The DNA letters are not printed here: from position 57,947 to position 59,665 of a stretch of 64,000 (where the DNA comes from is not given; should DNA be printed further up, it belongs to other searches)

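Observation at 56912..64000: Candidate operon: multi-zinc-ribbon protein, GTPase with DUF697-like membrane tail, 551-aa P-loop-less protein and HerA-like ATPase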

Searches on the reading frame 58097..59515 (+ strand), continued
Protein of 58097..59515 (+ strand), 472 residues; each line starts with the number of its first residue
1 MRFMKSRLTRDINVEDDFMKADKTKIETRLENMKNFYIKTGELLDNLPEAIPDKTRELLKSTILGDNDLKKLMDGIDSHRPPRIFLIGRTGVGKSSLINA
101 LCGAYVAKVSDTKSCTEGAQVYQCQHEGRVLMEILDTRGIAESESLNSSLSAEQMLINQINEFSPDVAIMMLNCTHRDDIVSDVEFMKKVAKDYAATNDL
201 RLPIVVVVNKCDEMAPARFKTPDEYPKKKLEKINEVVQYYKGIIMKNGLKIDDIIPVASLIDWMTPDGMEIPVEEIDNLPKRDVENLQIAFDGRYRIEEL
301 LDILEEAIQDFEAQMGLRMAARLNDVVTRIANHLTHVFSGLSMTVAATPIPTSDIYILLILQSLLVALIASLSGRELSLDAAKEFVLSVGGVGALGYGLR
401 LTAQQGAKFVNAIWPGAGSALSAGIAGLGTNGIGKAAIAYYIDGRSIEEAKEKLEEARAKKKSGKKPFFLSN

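Call 89: search_solved_structures(query=A6, max_evalue=10, show_alignments=2)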
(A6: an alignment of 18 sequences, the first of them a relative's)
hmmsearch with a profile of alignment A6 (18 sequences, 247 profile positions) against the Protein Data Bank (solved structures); distinct sequences matched with E-value up to 10: 13.
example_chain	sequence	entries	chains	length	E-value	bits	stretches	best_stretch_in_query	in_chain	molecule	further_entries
6pv4_A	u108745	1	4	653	0.026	16.8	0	11-51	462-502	Glycoside Hydrolase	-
7y9n_A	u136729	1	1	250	0.065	15.5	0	183-213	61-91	Spike protein S2',5HB-H2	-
7yil_A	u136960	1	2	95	0.11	14.8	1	140-179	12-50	GINS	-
29sb_A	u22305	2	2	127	0.35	13.2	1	159-207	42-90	KABLE2.5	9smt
2hq4_A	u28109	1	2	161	0.53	12.6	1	117-208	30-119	Hypothetical protein PH1570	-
9dzz_B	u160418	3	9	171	0.69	12.2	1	165-232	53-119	Sec-independent protein translocase protein TatB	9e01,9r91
9n0j_A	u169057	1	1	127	0.71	12.2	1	159-205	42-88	De novo designed KABLE protein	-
9n0k_A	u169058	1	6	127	0.71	12.1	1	159-205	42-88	De novo designed KABLE protein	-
9n0i_A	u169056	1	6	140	0.85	11.9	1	159-205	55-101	De novo designed KABLE protein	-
2mi2_A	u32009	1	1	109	0.85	11.9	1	165-212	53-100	Sec-independent protein translocase protein TatB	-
8oyv_A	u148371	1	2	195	1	11.7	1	142-207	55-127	De novo designed soluble Claudin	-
7tbn_A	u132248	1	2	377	1.2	11.4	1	163-199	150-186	D11 LOV2-DARPin fusion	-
1nt2_B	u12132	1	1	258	6.3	9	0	162-207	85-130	conserved hypothetical protein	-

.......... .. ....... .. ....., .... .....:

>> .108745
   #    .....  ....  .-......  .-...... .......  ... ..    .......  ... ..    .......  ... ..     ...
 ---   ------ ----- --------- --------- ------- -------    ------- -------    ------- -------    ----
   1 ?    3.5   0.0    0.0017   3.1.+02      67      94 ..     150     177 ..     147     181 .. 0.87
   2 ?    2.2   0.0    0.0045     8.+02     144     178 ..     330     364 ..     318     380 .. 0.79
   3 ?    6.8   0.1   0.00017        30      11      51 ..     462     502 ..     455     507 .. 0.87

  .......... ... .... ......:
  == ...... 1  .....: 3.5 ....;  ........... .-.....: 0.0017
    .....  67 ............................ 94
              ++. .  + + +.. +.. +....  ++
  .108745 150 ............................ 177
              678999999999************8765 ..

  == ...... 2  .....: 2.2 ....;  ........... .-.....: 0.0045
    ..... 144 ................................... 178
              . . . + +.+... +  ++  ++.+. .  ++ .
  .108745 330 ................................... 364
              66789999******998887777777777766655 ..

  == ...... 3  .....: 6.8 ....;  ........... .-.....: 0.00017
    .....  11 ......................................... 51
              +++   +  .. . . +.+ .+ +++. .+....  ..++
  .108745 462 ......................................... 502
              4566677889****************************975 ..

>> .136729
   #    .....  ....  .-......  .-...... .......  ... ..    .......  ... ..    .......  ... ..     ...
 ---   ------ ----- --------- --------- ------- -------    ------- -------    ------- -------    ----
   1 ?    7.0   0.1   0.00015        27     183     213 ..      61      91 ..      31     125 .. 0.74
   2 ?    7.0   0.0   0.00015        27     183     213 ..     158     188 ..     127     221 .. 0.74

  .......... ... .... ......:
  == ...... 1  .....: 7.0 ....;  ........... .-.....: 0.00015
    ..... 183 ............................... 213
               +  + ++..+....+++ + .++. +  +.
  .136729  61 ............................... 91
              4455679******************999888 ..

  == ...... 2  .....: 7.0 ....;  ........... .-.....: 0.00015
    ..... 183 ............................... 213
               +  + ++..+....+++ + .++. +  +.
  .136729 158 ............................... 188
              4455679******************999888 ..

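Call 101: search_protein_families(library=padloc, proteins=[L071:13361-14908:+, L071:14970-15347:+], max_evalue=0.00001)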
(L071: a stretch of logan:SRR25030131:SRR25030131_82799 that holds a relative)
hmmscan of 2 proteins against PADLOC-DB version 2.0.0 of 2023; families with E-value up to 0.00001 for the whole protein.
L071:13361-14908:+ (515 aa): 0 families

L071:14970-15347:+ (125 aa): 0 families

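Call 103: find_related_loci(query=window:58151-59515:+, collection=metagenome_contigs, flank=8000)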
Query window:58151-59515:+ (454 aa) in metagenome_contigs; peptide patterns used: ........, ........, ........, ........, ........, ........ (x = any residue, [..] = any of these).
125 stretches matched a pattern; 15 encode a relative of the query (tblastn E <= 1e-3); 15 distinct loci.
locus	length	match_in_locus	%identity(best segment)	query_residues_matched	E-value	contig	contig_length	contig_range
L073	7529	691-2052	98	1-454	0e+0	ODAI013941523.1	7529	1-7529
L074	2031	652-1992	86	1-447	0e+0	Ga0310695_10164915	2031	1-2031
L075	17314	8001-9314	82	1-438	0e+0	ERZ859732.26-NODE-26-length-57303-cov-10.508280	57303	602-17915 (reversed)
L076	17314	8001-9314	81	1-438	0e+0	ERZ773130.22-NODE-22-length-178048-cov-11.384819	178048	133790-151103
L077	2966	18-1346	79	1-443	0e+0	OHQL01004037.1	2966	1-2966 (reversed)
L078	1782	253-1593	74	1-447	0e+0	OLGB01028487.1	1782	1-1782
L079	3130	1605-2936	74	1-445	0e+0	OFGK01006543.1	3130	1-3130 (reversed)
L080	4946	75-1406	73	1-444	0e+0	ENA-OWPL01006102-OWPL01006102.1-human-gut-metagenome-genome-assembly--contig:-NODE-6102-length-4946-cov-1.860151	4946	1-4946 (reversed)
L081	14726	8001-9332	74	1-445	0e+0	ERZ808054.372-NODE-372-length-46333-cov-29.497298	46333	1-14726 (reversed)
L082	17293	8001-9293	72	1-431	0e+0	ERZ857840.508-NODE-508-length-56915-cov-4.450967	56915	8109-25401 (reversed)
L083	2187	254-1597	70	1-448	0e+0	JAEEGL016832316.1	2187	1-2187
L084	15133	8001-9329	80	1-443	0e+0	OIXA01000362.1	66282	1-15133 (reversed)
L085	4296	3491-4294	81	1-268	2e-152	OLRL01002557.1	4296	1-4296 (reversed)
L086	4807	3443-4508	83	41-451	3e-139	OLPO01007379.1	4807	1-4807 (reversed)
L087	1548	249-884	75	1-212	6e-116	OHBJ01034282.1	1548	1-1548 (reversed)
